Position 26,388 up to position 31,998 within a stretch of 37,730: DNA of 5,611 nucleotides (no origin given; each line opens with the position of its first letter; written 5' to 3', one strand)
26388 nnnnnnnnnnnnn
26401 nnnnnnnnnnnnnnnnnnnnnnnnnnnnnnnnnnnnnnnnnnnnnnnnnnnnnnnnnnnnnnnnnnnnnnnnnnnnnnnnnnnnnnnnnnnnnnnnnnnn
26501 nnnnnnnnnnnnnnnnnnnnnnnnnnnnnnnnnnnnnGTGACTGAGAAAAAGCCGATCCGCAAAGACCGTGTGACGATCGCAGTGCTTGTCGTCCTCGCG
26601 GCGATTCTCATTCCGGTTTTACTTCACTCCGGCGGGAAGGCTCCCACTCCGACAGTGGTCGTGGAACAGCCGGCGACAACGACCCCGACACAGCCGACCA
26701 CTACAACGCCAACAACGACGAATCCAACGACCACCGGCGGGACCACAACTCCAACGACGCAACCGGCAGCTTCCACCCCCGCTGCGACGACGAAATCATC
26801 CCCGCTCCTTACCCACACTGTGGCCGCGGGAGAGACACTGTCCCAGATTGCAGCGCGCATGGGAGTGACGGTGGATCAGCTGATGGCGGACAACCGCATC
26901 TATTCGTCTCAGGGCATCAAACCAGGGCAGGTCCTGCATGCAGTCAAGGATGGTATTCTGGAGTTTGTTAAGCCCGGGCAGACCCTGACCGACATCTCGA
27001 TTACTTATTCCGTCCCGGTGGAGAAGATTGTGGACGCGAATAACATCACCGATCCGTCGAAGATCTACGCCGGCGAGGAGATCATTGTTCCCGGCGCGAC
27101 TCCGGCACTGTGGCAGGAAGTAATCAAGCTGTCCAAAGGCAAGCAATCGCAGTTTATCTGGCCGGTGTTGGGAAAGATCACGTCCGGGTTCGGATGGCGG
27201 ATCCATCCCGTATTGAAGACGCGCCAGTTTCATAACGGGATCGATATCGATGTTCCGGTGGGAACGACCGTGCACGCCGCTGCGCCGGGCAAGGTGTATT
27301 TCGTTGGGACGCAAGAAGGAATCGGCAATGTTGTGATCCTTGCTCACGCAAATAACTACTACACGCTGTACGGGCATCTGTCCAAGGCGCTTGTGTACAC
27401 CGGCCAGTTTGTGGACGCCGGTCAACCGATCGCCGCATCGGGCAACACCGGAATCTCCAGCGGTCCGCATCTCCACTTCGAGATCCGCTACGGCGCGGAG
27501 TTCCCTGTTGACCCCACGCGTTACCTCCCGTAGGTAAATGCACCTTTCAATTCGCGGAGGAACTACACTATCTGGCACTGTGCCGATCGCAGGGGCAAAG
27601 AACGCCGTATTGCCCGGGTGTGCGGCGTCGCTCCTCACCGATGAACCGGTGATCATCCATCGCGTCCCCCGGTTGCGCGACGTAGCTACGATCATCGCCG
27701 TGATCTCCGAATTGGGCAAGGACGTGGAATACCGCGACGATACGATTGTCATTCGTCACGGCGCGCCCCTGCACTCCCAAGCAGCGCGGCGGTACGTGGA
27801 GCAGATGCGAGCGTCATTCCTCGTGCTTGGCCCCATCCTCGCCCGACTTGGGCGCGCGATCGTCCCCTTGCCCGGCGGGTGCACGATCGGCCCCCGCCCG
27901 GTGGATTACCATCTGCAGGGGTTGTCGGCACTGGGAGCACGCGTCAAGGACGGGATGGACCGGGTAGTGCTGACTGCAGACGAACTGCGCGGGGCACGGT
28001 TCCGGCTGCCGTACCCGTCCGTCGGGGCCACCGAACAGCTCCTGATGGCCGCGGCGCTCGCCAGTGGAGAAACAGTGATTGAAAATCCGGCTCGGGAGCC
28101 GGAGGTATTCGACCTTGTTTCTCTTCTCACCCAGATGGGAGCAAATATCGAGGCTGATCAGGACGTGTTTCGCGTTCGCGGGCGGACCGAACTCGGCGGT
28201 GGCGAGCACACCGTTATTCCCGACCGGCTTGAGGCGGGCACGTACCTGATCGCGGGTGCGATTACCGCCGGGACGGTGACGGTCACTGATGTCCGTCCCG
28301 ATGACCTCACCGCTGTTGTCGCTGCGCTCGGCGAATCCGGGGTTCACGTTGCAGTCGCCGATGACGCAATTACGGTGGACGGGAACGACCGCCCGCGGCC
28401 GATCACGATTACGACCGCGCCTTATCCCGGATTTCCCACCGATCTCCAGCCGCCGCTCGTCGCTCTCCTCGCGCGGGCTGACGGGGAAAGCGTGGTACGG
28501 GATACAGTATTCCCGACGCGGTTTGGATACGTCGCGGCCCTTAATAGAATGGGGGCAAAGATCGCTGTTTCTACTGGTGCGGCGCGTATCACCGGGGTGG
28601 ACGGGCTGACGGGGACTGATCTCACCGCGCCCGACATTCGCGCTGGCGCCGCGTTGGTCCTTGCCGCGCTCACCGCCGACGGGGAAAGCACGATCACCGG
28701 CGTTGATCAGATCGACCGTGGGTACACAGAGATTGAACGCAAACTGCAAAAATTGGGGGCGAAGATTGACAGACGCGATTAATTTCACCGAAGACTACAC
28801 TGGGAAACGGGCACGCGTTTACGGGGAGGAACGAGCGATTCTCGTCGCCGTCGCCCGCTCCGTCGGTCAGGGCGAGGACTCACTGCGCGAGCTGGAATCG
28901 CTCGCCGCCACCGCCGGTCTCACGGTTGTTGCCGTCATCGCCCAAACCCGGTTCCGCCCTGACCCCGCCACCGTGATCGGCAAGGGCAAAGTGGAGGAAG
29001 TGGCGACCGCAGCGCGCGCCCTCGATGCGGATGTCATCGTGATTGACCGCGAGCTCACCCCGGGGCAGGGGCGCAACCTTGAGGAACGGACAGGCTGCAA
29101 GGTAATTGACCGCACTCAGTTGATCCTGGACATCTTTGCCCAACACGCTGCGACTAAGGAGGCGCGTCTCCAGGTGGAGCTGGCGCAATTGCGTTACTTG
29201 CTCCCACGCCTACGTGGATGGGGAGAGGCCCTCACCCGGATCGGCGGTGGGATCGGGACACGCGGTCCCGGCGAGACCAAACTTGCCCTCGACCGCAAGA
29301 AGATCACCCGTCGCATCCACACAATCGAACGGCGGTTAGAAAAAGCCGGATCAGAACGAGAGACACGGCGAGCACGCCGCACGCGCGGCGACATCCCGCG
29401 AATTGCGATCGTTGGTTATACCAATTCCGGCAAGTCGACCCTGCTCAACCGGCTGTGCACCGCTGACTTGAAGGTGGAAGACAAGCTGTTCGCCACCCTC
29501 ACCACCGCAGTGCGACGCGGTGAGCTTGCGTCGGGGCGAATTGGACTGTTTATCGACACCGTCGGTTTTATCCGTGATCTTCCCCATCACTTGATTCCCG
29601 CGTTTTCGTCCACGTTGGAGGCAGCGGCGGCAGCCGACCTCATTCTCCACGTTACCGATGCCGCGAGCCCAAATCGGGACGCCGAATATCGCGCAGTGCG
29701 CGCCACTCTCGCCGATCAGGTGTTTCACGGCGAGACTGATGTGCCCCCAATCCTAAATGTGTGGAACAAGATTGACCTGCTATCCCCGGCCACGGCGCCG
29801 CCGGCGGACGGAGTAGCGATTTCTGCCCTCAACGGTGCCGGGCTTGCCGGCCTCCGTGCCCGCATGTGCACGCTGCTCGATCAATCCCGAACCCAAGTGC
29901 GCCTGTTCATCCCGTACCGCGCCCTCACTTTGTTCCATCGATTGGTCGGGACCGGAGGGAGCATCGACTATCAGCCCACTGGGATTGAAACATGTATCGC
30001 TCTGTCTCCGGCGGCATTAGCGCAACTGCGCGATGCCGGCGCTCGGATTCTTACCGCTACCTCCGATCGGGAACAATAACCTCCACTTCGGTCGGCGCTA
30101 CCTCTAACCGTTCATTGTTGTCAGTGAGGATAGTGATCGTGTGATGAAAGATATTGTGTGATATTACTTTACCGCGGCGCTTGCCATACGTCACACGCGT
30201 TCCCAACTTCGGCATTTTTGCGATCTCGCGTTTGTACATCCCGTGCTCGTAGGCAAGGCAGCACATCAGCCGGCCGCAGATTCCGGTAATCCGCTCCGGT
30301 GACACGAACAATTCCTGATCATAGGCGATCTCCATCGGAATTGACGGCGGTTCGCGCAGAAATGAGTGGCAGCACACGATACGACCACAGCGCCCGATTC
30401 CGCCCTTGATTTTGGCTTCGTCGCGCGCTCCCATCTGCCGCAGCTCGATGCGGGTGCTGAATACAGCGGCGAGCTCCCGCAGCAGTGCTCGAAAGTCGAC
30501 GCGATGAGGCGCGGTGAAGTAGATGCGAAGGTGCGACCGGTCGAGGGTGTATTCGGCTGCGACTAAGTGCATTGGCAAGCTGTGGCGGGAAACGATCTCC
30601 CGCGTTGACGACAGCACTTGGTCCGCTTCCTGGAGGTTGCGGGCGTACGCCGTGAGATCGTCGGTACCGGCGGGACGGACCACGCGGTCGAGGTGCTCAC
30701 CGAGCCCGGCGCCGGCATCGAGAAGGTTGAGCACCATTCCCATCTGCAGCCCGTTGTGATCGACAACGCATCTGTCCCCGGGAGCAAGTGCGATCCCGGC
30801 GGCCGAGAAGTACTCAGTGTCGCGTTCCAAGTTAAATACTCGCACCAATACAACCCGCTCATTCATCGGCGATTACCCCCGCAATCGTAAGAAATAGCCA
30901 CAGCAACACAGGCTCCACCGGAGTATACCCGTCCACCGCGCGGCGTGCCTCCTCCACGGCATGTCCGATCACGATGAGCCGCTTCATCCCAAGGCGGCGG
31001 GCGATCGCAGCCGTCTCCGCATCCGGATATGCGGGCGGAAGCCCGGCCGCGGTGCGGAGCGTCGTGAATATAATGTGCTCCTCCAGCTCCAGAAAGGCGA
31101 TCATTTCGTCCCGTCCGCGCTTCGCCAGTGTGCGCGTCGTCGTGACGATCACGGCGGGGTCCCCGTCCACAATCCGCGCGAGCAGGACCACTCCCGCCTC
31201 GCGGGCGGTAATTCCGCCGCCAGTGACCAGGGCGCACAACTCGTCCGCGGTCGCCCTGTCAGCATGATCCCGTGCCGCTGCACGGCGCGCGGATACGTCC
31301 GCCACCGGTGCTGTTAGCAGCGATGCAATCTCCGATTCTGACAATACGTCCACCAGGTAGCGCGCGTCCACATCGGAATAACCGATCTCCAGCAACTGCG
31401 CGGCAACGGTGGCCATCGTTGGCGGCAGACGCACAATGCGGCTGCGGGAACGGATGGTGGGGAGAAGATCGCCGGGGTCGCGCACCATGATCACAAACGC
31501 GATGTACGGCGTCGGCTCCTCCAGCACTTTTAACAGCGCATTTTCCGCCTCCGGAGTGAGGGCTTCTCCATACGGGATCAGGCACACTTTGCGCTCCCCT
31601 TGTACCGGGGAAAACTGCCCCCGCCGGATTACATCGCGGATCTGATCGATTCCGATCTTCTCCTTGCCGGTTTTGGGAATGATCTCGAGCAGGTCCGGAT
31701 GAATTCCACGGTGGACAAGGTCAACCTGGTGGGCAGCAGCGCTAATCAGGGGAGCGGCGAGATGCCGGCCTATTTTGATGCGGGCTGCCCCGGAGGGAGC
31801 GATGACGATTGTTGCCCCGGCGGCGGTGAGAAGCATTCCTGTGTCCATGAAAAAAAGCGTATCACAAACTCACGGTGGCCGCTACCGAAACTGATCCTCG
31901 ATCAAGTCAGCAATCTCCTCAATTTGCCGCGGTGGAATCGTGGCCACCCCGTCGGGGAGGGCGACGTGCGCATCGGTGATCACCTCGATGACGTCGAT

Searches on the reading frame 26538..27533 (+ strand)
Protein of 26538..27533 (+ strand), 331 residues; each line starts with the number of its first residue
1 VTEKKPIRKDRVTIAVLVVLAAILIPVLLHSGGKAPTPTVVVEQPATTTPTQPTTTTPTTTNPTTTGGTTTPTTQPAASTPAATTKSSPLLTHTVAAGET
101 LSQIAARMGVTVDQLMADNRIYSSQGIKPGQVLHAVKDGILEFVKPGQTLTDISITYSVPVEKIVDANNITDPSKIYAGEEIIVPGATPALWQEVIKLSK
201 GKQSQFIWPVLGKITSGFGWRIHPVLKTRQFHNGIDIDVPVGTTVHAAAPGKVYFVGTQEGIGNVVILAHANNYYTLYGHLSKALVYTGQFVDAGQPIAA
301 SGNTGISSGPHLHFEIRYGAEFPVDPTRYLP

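Call 63: search_protein_families(library=pfam, proteins=[window:26538-27533:+], max_evalue=0.00001)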
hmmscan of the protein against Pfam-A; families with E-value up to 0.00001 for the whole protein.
window:26538-27533:+ (331 aa): 3 families
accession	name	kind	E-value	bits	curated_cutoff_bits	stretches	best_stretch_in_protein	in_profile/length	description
PF01551.29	Peptidase_M23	-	6.8e-34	116.4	28.7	1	230-326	1-96/96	Peptidase family M23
PF01476.26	LysM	-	2.5e-25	88.6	20.9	2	93-133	1-40/43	LysM domain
PF23473.1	LysM3_LYK4_5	-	3.2e-08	34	29.3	0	90-127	2-38/48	LYK4/5 LysM3 domain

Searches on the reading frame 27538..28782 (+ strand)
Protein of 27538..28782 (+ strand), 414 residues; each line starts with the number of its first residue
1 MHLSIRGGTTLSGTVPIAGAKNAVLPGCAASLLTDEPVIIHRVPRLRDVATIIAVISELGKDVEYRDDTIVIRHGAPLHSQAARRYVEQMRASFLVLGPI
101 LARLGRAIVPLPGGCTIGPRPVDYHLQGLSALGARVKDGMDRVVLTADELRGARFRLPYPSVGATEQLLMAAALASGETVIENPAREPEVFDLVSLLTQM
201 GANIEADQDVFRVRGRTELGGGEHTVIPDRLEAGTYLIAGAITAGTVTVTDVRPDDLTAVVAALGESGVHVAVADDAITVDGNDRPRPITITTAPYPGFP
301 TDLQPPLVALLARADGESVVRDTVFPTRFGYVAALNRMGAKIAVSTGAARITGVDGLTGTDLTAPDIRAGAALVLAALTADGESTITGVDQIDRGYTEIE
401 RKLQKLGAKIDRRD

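Call 63: search_protein_families(library=pfam, proteins=[window:27538-28782:+], max_evalue=0.00001)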
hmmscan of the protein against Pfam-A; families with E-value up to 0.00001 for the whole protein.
window:27538-28782:+ (414 aa): 1 family
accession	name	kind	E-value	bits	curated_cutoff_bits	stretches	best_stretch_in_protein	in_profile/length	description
PF00275.25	EPSP_synthase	-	2e-85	287.4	22.8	1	6-403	2-417/417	EPSP synthase (3-phosphoshikimate 1-carboxyvinyltransferase)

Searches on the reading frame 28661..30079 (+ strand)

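Call 63: search_protein_families(library=pfam, proteins=[window:28661-30079:+], max_evalue=0.00001)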
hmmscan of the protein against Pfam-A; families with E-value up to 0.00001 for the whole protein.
window:28661-30079:+ (472 aa): 3 families
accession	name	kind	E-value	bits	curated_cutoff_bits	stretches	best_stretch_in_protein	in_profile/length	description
PF13167.11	GTP-bdg_N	-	5.5e-34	117.1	25.4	1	72-160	1-89/89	GTP-binding GTPase N-terminal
PF16360.10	GTP-bdg_M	-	1.9e-28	99.3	29.5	1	162-240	1-79/79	GTP-binding GTPase Middle Region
PF01926.29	MMR_HSR1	-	1.5e-17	64.1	21.9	1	247-370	1-113/113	50S ribosome-binding GTPase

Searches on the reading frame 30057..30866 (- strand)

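Call 63: search_protein_families(library=pfam, proteins=[window:30057-30866:-], max_evalue=0.00001)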
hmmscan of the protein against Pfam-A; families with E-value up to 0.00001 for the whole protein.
window:30057-30866:- (269 aa): 1 family
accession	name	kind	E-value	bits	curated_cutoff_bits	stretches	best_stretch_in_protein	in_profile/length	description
PF04468.17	PSP1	-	1e-27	96.7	27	1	61-144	2-85/86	PSP1 C-terminal conserved region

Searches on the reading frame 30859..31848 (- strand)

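Call 63: search_protein_families(library=pfam, proteins=[window:30859-31848:-], max_evalue=0.00001)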
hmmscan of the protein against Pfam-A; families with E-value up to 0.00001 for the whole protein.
window:30859-31848:- (329 aa): 1 family
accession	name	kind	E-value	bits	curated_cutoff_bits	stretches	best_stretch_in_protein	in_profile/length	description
PF13177.12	DNA_pol3_delta2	-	1.1e-24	87.6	27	1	41-143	59-159/161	DNA polymerase III, delta subunit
